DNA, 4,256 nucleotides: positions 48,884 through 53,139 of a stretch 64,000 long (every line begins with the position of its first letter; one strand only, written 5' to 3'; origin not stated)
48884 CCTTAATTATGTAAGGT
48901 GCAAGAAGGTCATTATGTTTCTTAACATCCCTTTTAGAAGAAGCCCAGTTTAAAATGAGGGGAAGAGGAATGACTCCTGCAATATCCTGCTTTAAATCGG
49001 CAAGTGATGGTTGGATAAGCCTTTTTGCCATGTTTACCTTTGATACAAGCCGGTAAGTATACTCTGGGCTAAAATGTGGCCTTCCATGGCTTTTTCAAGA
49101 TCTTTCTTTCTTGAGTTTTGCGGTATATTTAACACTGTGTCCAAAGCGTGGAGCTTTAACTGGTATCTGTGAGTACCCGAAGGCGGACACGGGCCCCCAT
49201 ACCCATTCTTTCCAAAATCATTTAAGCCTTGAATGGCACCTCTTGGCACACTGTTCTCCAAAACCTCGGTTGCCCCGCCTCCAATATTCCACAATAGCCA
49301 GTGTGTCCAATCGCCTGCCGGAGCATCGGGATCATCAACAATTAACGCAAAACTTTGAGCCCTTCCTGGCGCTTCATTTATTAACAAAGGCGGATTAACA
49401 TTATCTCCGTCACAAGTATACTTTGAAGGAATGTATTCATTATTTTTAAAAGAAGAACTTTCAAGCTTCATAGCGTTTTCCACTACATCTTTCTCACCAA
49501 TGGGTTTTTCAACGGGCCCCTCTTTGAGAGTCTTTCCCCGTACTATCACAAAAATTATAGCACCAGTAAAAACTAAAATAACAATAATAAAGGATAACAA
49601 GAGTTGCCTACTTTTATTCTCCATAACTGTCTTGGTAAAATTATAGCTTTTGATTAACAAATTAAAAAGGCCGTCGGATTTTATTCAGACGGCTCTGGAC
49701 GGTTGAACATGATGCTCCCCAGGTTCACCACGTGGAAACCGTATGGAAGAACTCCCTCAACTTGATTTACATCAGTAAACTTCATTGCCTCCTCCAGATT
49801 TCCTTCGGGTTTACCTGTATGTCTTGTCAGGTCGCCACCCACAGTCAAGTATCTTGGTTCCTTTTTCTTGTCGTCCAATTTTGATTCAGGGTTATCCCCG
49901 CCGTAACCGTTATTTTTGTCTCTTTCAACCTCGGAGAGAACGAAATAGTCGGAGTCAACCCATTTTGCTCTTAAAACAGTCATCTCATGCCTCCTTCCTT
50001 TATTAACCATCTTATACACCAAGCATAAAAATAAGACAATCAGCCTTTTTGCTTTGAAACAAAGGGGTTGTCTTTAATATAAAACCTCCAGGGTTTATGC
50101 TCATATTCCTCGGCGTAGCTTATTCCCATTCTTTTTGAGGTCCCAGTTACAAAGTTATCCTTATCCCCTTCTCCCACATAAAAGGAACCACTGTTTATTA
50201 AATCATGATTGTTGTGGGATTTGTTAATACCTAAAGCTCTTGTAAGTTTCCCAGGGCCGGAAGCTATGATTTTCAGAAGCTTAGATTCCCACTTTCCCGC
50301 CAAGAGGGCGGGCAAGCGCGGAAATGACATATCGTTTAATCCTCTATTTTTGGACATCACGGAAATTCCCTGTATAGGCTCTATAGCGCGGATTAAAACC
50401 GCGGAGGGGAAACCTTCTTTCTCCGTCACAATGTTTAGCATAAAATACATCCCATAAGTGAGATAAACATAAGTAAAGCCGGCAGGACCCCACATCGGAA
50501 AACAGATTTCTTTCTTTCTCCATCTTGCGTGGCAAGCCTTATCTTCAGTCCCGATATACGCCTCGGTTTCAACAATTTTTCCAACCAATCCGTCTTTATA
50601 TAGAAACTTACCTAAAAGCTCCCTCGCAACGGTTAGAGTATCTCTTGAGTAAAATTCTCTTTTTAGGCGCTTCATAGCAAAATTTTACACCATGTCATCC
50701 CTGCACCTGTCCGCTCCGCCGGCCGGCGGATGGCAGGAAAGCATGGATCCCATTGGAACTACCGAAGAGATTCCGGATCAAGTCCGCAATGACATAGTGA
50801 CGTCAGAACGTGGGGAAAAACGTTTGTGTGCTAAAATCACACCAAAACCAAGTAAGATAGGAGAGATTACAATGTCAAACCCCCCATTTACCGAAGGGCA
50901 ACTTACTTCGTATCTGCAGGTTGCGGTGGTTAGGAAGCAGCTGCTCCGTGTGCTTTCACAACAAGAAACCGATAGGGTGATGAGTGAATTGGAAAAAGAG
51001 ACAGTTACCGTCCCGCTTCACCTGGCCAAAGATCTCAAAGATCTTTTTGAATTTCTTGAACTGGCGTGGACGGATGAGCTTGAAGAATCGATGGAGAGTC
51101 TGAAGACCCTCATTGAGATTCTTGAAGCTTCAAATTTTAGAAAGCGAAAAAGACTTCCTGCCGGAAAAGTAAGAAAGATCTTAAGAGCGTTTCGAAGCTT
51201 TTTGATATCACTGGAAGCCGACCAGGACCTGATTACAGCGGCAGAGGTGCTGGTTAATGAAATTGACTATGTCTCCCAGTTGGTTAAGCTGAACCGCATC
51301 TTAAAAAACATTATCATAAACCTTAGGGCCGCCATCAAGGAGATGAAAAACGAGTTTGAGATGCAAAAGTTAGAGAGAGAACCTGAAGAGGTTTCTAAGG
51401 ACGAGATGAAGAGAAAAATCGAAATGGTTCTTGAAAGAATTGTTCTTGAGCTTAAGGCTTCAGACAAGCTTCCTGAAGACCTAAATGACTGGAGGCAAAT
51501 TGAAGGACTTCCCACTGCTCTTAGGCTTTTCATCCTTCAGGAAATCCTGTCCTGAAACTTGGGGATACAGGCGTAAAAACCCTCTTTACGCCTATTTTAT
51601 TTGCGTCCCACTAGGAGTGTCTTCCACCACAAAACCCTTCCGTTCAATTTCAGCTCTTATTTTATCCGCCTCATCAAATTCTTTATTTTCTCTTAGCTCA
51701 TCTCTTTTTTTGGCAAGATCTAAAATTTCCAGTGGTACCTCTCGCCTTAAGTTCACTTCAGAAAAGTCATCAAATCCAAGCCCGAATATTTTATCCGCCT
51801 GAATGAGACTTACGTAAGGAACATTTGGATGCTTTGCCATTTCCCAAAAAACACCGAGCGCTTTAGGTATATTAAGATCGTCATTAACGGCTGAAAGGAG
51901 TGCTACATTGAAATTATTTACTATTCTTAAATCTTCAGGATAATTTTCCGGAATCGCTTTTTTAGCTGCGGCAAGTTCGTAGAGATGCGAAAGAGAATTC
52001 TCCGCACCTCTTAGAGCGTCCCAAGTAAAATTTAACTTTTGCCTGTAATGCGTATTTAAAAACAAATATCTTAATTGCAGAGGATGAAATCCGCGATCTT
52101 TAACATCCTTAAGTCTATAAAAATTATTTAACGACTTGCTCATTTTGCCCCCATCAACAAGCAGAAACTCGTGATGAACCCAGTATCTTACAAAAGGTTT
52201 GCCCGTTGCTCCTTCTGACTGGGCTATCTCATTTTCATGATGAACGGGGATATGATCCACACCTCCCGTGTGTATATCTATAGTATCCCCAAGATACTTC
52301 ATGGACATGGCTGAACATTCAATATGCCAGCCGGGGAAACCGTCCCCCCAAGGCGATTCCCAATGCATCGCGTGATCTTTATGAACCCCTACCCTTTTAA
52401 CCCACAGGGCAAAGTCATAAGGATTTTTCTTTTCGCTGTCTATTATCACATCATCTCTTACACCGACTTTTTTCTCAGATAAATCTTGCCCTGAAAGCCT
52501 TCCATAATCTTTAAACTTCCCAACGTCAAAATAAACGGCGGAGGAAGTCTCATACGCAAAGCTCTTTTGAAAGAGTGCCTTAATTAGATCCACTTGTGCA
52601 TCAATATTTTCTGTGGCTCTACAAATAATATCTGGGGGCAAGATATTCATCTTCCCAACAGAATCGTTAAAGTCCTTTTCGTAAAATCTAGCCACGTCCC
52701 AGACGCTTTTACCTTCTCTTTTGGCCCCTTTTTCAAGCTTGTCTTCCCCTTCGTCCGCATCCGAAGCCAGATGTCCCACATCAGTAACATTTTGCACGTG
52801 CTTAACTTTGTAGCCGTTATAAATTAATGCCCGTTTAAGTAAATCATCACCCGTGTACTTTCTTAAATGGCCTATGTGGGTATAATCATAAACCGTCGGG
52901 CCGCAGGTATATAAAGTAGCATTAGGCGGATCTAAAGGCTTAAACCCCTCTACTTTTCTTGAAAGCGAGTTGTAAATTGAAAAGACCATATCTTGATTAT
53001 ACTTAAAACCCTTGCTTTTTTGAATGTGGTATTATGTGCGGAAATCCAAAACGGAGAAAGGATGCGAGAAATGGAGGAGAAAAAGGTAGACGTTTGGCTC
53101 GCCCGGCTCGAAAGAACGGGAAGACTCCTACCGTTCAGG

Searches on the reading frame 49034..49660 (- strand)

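Call 78: search_protein_families(library=pfam, proteins=[window:49034-49660:-], max_evalue=0.001)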
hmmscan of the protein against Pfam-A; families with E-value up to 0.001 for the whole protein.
window:49034-49660:- (208 aa): 1 family
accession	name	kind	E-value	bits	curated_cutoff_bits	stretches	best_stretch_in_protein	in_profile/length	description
PF01161.25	PBP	-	1.5e-39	135.9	24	1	77-206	2-135/135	Phosphatidylethanolamine-binding protein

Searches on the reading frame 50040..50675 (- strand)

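Call 78: search_protein_families(library=pfam, proteins=[window:50040-50675:-], max_evalue=0.001)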
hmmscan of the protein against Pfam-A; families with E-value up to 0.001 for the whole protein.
window:50040-50675:- (211 aa): 1 family
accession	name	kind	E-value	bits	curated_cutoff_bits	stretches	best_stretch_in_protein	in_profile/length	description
PF02245.21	Pur_DNA_glyco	-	3e-59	199.8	27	1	7-204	1-181/181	Methylpurine-DNA glycosylase (MPG)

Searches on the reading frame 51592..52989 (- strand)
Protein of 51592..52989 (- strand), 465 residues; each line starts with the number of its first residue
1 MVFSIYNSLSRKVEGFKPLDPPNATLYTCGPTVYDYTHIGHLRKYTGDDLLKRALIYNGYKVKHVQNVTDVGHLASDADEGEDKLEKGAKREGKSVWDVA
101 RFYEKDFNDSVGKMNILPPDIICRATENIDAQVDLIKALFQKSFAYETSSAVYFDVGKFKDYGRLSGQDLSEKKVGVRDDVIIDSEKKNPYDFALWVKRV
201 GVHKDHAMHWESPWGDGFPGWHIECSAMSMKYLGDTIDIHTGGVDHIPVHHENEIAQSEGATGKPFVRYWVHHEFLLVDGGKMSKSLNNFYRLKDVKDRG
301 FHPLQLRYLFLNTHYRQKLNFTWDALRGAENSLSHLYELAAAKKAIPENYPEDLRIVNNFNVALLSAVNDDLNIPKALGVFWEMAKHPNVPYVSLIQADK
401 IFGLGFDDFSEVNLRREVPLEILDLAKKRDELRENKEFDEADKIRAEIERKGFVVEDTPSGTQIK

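Call 78: search_protein_families(library=pfam, proteins=[window:51592-52989:-], max_evalue=0.001)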
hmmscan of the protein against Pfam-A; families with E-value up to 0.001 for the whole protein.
window:51592-52989:- (465 aa): 4 families
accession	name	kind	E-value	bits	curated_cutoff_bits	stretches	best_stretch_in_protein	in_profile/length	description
PF01406.26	tRNA-synt_1e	-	7.8e-96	321.4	27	1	16-329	2-299/301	tRNA synthetases class I (C) catalytic domain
PF09334.17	tRNA-synt_1g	-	1.1e-09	38.1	20.1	1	263-331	308-376/391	tRNA synthetases class I (M)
PF23493.1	CysS_C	-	0.00011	22.6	23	1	417-463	3-49/51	Cysteinyl-tRNA ligase anticodon binding domain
PF09190.17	DALR_2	-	0.00013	22.9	22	1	367-389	5-27/57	DALR domain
